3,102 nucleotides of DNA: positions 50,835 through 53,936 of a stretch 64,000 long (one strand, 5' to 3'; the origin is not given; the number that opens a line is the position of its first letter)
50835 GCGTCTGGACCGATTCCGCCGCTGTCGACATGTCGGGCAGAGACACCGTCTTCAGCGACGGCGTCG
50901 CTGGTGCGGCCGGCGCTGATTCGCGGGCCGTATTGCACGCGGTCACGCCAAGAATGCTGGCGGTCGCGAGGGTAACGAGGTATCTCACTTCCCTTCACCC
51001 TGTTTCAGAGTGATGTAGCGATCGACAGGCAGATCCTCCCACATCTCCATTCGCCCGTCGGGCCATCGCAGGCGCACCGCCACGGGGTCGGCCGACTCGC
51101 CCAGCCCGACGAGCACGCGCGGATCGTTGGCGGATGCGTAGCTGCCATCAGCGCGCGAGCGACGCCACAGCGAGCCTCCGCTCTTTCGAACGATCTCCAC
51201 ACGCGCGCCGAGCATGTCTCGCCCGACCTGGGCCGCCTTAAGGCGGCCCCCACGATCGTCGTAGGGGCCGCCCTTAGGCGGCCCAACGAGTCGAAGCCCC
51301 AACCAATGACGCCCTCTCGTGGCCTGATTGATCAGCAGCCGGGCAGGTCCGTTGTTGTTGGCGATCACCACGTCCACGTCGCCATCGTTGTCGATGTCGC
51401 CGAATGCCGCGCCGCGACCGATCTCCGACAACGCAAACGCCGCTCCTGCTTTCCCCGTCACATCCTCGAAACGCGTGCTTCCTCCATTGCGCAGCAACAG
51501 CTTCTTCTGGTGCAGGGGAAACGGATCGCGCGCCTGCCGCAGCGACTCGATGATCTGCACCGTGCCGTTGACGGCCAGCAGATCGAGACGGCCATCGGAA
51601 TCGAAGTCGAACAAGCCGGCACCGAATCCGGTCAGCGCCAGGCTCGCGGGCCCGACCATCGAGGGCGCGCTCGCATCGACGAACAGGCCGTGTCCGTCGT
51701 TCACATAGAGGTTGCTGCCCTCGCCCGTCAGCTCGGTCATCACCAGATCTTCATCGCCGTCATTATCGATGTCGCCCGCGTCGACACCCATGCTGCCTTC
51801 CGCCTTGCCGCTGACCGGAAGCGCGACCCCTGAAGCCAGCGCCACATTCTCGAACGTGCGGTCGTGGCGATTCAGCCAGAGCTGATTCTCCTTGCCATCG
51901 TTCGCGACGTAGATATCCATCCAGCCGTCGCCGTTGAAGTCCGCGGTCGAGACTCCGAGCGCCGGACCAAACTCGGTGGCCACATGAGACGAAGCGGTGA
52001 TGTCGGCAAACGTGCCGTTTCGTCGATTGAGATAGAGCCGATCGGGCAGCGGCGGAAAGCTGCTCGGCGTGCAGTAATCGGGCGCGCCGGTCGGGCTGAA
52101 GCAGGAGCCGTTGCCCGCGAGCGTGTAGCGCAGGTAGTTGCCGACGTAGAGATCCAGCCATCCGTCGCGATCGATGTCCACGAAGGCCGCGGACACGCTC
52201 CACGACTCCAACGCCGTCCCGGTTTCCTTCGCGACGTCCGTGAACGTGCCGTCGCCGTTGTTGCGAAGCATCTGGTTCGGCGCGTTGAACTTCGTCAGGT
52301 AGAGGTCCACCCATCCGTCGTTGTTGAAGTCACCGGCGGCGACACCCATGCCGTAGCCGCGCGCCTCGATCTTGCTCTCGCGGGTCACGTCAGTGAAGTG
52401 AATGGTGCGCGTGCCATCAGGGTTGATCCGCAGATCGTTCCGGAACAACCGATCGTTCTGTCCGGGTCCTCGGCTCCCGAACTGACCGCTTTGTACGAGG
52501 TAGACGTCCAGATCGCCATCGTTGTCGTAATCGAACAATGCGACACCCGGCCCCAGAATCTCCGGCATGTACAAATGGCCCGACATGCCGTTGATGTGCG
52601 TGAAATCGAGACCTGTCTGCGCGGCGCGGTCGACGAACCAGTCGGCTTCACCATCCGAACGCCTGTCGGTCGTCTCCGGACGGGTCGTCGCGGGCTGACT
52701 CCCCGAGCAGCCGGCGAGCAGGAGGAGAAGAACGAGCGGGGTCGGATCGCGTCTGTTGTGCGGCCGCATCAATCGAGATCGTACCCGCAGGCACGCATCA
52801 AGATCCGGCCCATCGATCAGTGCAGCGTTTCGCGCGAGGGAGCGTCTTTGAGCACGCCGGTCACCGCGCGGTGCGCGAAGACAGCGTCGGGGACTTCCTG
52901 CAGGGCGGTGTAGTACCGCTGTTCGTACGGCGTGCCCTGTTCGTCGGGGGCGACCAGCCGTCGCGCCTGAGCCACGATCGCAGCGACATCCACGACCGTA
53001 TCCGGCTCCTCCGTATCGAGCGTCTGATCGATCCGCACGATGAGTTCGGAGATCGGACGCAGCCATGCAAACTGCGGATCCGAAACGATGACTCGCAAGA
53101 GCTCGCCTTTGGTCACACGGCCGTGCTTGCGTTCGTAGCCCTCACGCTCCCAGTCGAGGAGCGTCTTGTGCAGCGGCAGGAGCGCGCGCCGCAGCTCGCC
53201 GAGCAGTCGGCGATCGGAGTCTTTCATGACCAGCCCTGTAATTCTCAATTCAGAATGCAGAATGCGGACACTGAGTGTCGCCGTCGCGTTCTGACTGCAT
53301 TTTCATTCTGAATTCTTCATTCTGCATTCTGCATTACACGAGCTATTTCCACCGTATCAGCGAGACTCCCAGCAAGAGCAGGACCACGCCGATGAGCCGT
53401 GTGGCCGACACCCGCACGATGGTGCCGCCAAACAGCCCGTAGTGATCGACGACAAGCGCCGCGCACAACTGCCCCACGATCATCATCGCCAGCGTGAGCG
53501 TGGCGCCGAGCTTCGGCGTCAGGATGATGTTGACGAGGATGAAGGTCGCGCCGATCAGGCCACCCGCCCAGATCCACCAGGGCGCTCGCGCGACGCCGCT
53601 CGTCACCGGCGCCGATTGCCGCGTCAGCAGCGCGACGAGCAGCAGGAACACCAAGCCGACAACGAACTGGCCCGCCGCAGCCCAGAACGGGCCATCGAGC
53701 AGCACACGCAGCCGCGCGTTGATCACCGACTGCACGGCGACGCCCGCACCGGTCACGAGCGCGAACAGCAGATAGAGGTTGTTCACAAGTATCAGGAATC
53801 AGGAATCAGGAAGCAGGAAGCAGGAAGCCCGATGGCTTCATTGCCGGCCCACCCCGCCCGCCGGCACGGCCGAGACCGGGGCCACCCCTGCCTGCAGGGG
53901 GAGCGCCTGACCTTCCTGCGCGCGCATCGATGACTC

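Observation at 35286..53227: Iterated TonB-receptor / CRTAC1 beta-propeller / TPR locus with its own LysR regulator: candidate uncharacterised outer-membrane uptake system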

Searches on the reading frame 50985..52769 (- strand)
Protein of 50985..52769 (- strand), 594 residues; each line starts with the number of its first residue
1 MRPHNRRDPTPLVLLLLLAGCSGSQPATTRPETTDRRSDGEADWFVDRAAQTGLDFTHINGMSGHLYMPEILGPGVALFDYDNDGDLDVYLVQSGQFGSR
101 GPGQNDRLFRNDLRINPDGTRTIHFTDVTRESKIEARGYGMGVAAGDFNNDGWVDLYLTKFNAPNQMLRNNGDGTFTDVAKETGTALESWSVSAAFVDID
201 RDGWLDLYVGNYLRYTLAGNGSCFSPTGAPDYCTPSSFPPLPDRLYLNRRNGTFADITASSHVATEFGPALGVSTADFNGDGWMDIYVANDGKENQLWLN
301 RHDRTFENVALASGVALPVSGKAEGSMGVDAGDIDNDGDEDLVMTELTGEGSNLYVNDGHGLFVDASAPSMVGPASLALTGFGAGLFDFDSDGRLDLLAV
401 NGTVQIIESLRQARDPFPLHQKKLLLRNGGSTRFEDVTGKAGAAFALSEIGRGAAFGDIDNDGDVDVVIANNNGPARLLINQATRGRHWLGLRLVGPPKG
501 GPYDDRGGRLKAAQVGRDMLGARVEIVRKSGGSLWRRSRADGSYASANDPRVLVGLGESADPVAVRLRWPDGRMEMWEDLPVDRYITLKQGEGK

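Call 5: search_protein_families(library=pfam, proteins=[window:50985-52769:-], max_evalue=0.01)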
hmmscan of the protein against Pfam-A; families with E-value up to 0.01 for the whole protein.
window:50985-52769:- (594 aa): 3 families
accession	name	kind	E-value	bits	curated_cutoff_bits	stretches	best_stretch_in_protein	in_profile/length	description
PF13517.12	FG-GAP_3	-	1.4e-50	170.1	26.9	6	147-209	1-61/61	FG-GAP-like repeat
PF01839.29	FG-GAP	-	4e-19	68.5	22.1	3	273-292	5-24/37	FG-GAP repeat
PF07593.17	UnbV_ASPIC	-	9.1e-14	51.5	23.4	1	520-587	2-68/68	ASPIC and UnbV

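Call 6: search_protein_families(library=ncbifam, proteins=[window:50985-52769:-], max_evalue=0.001)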
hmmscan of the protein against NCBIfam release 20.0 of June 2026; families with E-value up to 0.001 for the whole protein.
window:50985-52769:- (594 aa): 0 families

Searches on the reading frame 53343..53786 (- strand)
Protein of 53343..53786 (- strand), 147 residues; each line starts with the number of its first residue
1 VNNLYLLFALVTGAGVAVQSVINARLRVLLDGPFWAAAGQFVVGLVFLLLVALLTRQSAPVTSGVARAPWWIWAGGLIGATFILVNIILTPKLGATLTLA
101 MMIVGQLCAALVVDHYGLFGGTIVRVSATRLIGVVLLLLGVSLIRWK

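Call 28: search_protein_families(library=pfam, proteins=[window:53343-53786:-], max_evalue=0.0001)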
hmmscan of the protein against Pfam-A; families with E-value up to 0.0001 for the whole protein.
window:53343-53786:- (147 aa): 1 family
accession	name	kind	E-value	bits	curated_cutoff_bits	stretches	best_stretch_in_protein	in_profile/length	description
PF04657.19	DMT_YdcZ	-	1.9e-39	135.5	24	1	4-142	1-139/140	Putative inner membrane exporter, YdcZ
